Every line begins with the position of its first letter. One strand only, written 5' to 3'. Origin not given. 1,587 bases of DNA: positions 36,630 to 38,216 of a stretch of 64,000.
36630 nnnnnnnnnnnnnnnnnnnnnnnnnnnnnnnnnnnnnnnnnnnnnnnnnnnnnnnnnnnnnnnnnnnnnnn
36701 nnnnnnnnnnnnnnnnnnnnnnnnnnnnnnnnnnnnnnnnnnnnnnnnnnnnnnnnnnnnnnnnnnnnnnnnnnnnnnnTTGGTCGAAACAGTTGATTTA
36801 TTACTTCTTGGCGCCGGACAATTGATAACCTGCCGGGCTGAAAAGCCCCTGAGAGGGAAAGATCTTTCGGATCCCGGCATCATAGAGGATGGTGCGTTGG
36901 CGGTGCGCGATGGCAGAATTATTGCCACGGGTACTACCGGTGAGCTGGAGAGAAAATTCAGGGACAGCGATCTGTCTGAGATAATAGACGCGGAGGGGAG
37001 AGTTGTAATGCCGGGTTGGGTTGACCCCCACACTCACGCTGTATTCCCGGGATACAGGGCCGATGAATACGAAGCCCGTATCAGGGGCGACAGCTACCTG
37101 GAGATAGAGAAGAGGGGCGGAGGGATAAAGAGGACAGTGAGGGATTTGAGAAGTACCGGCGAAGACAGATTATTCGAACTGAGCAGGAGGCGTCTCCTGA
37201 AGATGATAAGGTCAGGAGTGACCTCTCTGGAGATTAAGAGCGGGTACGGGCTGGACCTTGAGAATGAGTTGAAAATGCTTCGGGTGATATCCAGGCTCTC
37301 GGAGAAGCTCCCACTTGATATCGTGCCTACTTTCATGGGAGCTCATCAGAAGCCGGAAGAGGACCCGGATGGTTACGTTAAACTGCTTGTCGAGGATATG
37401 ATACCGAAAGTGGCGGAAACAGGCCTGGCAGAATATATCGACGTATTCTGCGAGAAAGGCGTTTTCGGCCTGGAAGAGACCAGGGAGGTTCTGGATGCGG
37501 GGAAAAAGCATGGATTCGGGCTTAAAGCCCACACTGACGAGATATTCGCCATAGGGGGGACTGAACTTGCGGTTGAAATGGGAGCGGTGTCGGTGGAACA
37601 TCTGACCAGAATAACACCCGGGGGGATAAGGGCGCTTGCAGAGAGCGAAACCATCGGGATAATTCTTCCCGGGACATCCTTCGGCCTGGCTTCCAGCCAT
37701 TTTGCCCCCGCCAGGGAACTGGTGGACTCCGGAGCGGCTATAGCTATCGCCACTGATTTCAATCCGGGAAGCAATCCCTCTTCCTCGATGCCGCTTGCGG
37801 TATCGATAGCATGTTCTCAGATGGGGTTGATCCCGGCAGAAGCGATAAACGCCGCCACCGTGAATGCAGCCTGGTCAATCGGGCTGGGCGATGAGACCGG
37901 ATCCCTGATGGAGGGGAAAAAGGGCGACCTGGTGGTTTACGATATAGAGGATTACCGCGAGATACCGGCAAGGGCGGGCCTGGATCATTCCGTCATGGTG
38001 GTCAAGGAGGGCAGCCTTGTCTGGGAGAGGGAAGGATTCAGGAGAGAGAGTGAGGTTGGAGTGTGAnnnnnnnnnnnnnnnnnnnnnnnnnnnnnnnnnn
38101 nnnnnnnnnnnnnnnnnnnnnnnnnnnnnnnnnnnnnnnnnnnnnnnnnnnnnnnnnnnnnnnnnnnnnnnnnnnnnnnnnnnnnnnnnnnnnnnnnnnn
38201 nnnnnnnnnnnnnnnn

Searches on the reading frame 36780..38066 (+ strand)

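Call 52: search_protein_families(library=pfam, proteins=[window:36780-38066:+], max_evalue=0.00001)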
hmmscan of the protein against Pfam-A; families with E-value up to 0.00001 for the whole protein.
window:36780-38066:+ (428 aa): 3 families
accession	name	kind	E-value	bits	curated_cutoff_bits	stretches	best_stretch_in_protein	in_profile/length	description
PF07969.17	Amidohydro_3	-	3.1e-21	76.8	29.7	2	127-414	153-471/472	Amidohydrolase family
PF01979.26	Amidohydro_1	-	1.7e-18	67.4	25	1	75-405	1-333/345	Amidohydrolase family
PF22039.1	HUTI_composite_bact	-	1.6e-06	28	25.5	1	38-60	1-23/26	Imidazolonepropionase-like composite domain, bacteria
